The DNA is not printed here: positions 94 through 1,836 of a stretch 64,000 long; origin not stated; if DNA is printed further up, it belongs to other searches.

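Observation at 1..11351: F-type T4SS locus with non-canonical order and no relaxase or coupling protein in 17 kb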

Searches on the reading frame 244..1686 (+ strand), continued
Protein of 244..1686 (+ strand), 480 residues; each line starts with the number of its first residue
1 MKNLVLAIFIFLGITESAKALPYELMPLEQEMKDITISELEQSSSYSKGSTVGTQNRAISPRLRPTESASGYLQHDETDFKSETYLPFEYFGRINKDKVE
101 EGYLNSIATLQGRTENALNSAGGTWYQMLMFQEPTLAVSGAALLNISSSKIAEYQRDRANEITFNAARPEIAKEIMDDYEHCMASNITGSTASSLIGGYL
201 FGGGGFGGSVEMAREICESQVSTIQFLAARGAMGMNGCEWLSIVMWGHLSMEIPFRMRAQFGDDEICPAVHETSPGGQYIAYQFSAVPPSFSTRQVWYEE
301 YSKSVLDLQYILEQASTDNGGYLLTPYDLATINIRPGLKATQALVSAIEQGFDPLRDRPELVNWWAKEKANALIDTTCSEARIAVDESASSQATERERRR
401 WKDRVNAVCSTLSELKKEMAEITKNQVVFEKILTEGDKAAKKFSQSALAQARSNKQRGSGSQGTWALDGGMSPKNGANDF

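Call 26: find_encoding_contigs(protein=P0122, flank=10000, max_places=3)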
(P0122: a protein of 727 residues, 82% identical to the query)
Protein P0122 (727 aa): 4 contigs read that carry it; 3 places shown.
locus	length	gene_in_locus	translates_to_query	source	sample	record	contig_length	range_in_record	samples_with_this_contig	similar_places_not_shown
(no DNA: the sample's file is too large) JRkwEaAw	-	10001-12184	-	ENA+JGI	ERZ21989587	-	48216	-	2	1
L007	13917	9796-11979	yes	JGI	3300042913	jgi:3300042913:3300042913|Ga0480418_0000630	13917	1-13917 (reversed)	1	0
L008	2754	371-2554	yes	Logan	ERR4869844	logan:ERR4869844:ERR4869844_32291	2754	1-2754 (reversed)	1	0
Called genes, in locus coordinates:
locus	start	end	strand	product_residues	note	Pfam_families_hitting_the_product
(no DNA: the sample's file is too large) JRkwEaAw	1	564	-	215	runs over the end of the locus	-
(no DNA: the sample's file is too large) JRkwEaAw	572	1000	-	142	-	-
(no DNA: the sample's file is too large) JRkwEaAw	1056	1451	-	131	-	-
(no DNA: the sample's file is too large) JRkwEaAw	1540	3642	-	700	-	-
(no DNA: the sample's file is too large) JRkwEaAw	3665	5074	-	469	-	-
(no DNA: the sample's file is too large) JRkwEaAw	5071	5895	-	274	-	-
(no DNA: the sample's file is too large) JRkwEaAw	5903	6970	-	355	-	-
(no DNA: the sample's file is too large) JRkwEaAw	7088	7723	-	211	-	-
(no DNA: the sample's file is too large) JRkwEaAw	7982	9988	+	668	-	-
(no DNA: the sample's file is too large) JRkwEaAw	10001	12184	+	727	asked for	PF12696:TraG-D_C (weak)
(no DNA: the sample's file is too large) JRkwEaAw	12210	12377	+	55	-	-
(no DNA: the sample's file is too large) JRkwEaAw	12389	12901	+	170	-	-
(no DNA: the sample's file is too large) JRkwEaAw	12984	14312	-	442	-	PF01210:NAD_Gly3P_dh_N (faint), PF02558:ApbA, PF02737:3HCDH_N (weak), PF03446:NAD_binding_2 (weak), PF03721:UDPG_MGDP_dh_N, PF03807:F420_oxidored (faint), PF00984:UDPG_MGDP_dh, PF03720:UDPG_MGDP_dh_C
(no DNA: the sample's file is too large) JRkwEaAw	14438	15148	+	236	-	PF00535:Glycos_transf_2, PF10111:Glyco_tranf_2_2, PF13641:Glyco_tranf_2_3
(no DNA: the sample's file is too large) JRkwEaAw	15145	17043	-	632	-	PF02705:K_trans, PF22776:K_trans_C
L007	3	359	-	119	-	?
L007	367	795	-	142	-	-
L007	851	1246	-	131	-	-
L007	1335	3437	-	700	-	-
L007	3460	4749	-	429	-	-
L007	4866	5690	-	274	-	-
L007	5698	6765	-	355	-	-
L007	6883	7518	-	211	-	-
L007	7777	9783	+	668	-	-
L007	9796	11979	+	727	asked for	PF12696:TraG-D_C (weak)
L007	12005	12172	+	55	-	-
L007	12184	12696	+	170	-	-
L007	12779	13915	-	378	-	?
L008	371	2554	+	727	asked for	PF12696:TraG-D_C (weak)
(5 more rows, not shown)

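Call 29: find_encoding_contigs(protein=P0141, flank=10000, max_places=2)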
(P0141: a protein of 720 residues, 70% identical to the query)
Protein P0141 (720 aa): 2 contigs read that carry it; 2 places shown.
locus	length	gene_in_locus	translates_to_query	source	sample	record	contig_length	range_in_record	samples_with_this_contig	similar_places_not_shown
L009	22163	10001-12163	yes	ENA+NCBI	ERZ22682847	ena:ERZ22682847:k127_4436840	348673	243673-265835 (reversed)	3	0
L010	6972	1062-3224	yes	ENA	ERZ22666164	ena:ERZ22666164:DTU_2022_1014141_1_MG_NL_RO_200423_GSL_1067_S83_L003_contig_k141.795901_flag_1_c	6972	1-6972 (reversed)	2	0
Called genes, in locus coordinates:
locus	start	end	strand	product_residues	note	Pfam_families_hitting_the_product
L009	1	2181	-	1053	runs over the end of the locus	PF00133:tRNA-synt_1, PF09334:tRNA-synt_1g (weak), PF08264:Anticodon_1, PF19302:DUF5915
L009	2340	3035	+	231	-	PF16316:DUF4956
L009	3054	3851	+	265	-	PF09359:VTC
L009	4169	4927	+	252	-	-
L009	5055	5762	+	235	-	-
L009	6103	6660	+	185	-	PF01872:RibD_C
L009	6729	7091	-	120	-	PF07963:N_methyl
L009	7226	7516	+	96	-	PF04362:Iron_traffic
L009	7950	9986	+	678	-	-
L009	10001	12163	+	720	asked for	PF12696:TraG-D_C (weak)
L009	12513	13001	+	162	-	-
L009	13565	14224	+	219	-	-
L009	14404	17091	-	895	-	PF05227:CHASE3, PF08447:PAS_3, PF08448:PAS_4 (weak), PF00512:HisKA, PF02518:HATPase_c, PF00072:Response_reg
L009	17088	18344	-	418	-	PF25487:ETR1_N, PF00512:HisKA, PF02518:HATPase_c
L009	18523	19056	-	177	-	-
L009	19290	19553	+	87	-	-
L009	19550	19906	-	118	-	PF00072:Response_reg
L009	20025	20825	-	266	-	-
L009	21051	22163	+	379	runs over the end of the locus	PF00072:Response_reg, PF00027:cNMP_binding, PF13545:HTH_Crp_2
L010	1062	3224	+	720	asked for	PF12696:TraG-D_C (weak)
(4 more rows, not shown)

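Call 30: find_encoding_contigs(protein=P0222, flank=10000, max_places=2)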
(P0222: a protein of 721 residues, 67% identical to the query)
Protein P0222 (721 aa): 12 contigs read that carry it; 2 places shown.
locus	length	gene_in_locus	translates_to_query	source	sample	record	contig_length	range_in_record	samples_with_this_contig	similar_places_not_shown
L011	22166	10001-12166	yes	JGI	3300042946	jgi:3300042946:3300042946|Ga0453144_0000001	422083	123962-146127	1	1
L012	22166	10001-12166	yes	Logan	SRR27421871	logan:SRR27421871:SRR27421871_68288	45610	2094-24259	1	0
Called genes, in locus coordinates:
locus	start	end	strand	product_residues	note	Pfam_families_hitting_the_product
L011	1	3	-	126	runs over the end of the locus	-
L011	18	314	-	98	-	-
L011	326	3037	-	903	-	PF11130:TraC_F_IV, PF19044:P-loop_TraG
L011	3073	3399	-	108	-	-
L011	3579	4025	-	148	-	-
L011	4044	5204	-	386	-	PF03743:TrbI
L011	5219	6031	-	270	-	-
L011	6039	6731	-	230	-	PF05309:TraE (weak)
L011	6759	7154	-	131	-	-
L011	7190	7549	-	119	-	-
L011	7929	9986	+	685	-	-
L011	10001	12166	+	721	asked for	PF12696:TraG-D_C (weak)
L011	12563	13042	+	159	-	-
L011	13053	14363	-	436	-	-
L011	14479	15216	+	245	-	PF01479:S4, PF01728:FtsJ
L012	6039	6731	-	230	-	PF05309:TraE (weak)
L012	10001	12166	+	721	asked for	PF12696:TraG-D_C (weak)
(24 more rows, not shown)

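Call 32: search_solved_structures(query=A1, max_evalue=10)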
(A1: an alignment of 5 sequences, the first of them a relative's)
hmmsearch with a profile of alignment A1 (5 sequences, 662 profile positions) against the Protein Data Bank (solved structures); distinct sequences matched with E-value up to 10: 4.
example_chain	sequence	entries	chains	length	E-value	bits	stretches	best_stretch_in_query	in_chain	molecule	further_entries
2jfu_A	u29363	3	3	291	0.61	11.6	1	178-237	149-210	GLUTAMATE RACEMASE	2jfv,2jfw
2f8y_A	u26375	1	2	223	1.2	10.7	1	250-299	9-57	Notch homolog 1, translocation-associated (Drosophila)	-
1yyh_A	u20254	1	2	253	1.2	10.6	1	249-299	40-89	Notch 1, ankyrin domain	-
2f8x_K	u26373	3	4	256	1.3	10.5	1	249-298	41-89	Neurogenic locus notch homolog protein 1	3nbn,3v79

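Call 33: search_protein_families(library=ncbifam, proteins=[L006:2786-4792:-, L006:619-2775:-, L007:12184-12696:+, L006:5077-5703:+, L006:5831-6880:+, L006:6890-7726:+, L009:7950-9986:+, L009:12513-13001:+, L009:13565-14224:+], max_evalue=0.05)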
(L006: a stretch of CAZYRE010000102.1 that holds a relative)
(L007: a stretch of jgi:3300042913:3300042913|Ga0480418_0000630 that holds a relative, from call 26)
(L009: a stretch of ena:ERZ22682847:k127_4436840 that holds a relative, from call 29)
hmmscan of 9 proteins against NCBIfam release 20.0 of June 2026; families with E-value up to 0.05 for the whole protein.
L006:2786-4792:- (668 aa): 0 families

L006:619-2775:- (718 aa): 4 families
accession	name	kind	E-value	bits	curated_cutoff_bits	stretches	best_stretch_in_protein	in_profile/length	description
TIGR03743.1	SXT_TraD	subfamily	1.2e-16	60.3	366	2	116-270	155-304/636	conjugative transfer system coupling protein TraD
NF041447.1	TrbC_conju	equivalog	9.3e-14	50.8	800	2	124-202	116-192/685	F-type conjugative transfer protein TrbC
TIGR03754.1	conj_TOL_TraD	equivalog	3.3e-06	25.9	647.55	1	119-202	163-243/643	type IV conjugative transfer system coupling protein TraD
NF040671.1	PLuB_AAA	exception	0.0017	15.8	999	1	172-272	375-474/1256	PLuB system helicase-like protein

L007:12184-12696:+ (170 aa): 0 families

L006:5077-5703:+ (208 aa): 0 families

L006:5831-6880:+ (349 aa): 0 families

L006:6890-7726:+ (278 aa): 0 families

L009:7950-9986:+ (678 aa): 0 families

L009:12513-13001:+ (162 aa): 0 families

L009:13565-14224:+ (219 aa): 0 families

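Call 34: find_homologous_proteins(query=L007:7777-9783:+)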
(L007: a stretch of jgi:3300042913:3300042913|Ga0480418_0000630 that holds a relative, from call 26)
Query L007:7777-9783:+ (668 aa): 83 proteins with E <= 0.001 among 8000 candidates.
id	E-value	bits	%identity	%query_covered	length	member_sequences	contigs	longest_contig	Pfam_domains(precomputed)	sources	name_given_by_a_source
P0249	0.0e+0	1517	100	100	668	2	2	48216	-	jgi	jgi:hypothetical protein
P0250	0.0e+0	1363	87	100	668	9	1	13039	-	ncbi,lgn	-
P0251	0.0e+0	1063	70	98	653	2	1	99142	-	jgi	jgi:hypothetical protein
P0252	0.0e+0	1051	68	99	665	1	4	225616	-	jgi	jgi:hypothetical protein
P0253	0.0e+0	1050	67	100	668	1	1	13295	-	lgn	-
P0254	3.1e-281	952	61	100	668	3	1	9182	-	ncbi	-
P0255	9.4e-260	881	65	87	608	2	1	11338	-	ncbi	-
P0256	7.7e-221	753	51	96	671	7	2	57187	-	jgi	-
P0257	9.9e-218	743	51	99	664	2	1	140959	-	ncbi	-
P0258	4.2e-169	582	42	100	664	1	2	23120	-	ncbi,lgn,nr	ncbi:MAG: hypothetical protein H6619_06875 [Deltaproteobacteria bacterium]|nr:hypothetical protein [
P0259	5.0e-132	459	41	87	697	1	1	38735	-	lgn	-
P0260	1.3e-129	452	41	89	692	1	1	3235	-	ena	-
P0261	2.3e-128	447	41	84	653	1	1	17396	-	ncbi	-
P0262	2.0e-125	438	40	86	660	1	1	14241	-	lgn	-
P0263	4.9e-125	436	37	90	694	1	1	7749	-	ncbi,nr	ncbi:MAG: hypothetical protein J0M12_15495 [Deltaproteobacteria bacterium]|nr:hypothetical protein [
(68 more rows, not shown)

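Call 42: predict_structure(alignment_id=A2)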
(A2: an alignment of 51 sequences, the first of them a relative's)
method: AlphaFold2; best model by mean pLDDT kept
length: 664 residues; sequences in the alignment: 51
mean_pLDDT: 84.1   pTM: 0.74
mean pLDDT of the five models: 84.1, 84.1, 83.0, 82.8, 82.5
residues with pLDDT >= 90: 338; 70-90: 217; 50-70: 70; < 50: 39
segments of 3 or more residues with pLDDT < 50: 1-4, 15-21, 165-177, 595-597, 655-664
pLDDT, mean of each block of 10 residues (from residue 1): 48 50 71 82 70 76 90 94 92 91 81 86 92 88 82 63 53 44 63 81 96 98 97 95 90 95 98 97 85 78 95 94 97 98 93 87 92 89 93 76 70 95 94 93 92 88 87 93 92 92 93 86 75 94 94 95 91 87 91 55 82 89 86 86 80 49 34
secondary structure, 60 per line:
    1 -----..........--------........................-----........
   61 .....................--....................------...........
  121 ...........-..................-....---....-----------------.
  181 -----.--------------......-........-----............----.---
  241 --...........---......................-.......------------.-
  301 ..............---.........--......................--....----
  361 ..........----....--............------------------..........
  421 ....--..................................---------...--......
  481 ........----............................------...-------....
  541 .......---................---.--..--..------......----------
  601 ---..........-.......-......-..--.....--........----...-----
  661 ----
elements in order: H6-15 H24-47 H53-81 H84-103 H110-131 H133-150 H152-155 H159-162 H201-206 H208-215 H221-232 H243-252 H258-278 H280-286 H301-314 H318-326 H329-346 E347-350 E353-356 H361-370 H375-378 H381-392 H411-424 H427-460 E470-472 E475-479 H480-488 H493-520 H537-547 H551-566 E585-590 E604-613 H615-621 H623-628 E634-638 H641-648

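Call 62: fold_search(model_id=the predicted structure, library=pdb)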
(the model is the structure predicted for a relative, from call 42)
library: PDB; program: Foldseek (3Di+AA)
matches with E <= 10: 194; with E <= 0.001: 0
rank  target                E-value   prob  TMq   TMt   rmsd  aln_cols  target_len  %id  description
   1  9h3f_A                3.8e-01  0.93  0.19  0.48   5.9       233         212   12  Cryo-EM structure of YhaM (released 2025-08-06)
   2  8q91_A                7.6e-01  0.04  0.09  0.05  30.6       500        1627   12  Structure of the human 20S U5 snRNP core (released 2024-03-27)
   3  9g2l_B                8.3e-01  0.03  0.07  0.07  31.1       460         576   14  Cryo-EM structure of IrtAB in inward-facing state in LMNG (released 2024-12-18)
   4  4zjw_A                9.1e-01  0.06  0.08  0.16  19.9       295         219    9  RORgamma in complex with inverse agonist 16 (released 2015-06-17)
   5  1u15_B                9.5e-01  0.07  0.11  0.14  31.4       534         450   12  Crystal structure of a duck-delta-crystallin-1 double loop mutant (DLM) (released 2004-10-05)
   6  5khr_A                9.5e-01  0.04  0.10  0.06  22.9       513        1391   10  Model of human Anaphase-promoting complex/Cyclosome complex (APC15 deletion mutant) in complex with the E2 UBE2C/UBCH1 (released 2016-08-24)
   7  9unv_A                1.0e+00  0.07  0.09  0.16  20.4       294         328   10  Cryo-EM structure of human organic solute transporter Ost-alpha/beta bound with TLCA (released 2025-12-10)
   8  6r7a_A                1.2e+00  0.06  0.09  0.16  23.8       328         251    9  Ligand complex of RORg LBD (released 2019-07-03)
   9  5ixk_A                1.2e+00  0.06  0.09  0.18  21.1       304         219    8  RORgamma in complex with inverse agonist BIO399. (released 2016-06-15)
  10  4wlb_A                1.3e+00  0.06  0.09  0.16  22.6       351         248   10  Crystal structure of RORc in complex with a partial inverse agonist compound (released 2014-11-12)
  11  6q7h                  1.3e+00  0.05  0.09  0.17  20.7       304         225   10  RORCVAR2 (RORGT, 264-499) IN COMPLEX WITH COMPOUND 9 AT 2.3A: Identification of N-aryl imidazoles as potent and selectiv (released 2019-11-27)
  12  5ufo                  1.3e+00  0.06  0.09  0.17  20.0       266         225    7  Structure of RORgt bound to (released 2017-04-05)
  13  9f63                  1.3e+00  0.05  0.09  0.12  41.2       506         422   10  Crystal structure of Saccharomyces cerevisiae pH nine-sensitive protein 1 (PNS1) (released 2024-05-15)
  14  5za1_A                1.5e+00  0.06  0.08  0.17  21.3       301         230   10  Ligand complex of RORgt LBD (released 2018-10-31)
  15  3m0g_A                1.7e+00  0.06  0.11  0.19  16.8       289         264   14  CRYSTAL STRUCTURE OF putative farnesyl diphosphate synthase from Rhodobacter capsulatus (released 2010-03-31)
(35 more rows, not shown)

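Call 63: search_protein_families(library=pfam, alignment_id=A2, max_evalue=5)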
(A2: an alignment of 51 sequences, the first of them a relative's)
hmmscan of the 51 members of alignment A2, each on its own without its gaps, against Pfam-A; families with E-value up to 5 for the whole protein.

A. member 1, P0257 (664 aa): 0 families

B. families by the number of members that match (of 51 scanned): 22 families
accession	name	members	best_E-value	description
PF11674.13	DUF3270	2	0.014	Protein of unknown function (DUF3270)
PF03846.20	SulA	1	0.014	Cell division inhibitor SulA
PF21500.3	HolB_lid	1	0.039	DNA polymerase III subunit delta', AAA+ ATPase lid domain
PF09025.15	T3SS_needle_reg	1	0.043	YopR, type III needle-polymerisation regulator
PF09938.14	DUF2170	1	0.057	Uncharacterized protein conserved in bacteria (DUF2170)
PF22719.1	SNaCT12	1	0.059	Short NACHT-associated C-Terminal domain, family 12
PF17389.8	Bac_rhamnosid6H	1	0.076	Bacterial alpha-L-rhamnosidase 6 hairpin glycosidase domain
PF06884.16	DUF1264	1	0.076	Protein of unknown function (DUF1264)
PF07362.18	CcdA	1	0.099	Post-segregation antitoxin CcdA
PF11159.13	DUF2939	1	0.11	Protein of unknown function (DUF2939)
PF19960.5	EAD7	1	0.15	Effector-associated domain 7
PF23796.1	DUF7174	1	0.15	Family of unknown function (DUF7174)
PF16783.10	FANCM-MHF_bd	1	0.17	FANCM to MHF binding domain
PF14300.12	DMP19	1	0.21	DMP19-like protein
PF11846.14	Wzy_C_2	1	0.22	Virulence factor membrane-bound polymerase, C-terminal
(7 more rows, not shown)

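Call 78: search_protein_representatives(alignment_id=A2)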
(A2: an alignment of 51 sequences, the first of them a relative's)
Query: 51 sequences, 685 profile positions. Proteins with E-value up to 0.001 (for the whole library): 282; up to 1e-10: 262; up to 1e-30: 231. The best 150 are listed.
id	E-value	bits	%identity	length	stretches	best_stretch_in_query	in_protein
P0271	5.1e-274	927.3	-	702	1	1-677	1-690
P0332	3.2e-261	885.1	-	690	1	1-677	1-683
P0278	4.3e-260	881.3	-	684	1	2-682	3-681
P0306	7.6e-257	870.6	-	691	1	6-677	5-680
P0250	1.2e-255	866.6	-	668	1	11-682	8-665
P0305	1.3e-255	866.5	-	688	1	5-682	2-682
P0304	1.6e-255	866.2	-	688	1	1-682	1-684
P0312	8.4e-254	860.5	-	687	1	4-681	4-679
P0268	2.4e-252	855.7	-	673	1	5-678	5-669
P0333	1.3e-248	843.4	-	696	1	4-677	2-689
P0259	2.3e-247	839.3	-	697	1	1-680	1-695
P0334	1.3e-246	836.8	-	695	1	2-676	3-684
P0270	1.0e-245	833.8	-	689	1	1-676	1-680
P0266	2.1e-245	832.8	-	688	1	3-681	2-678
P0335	2.7e-245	832.4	-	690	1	4-681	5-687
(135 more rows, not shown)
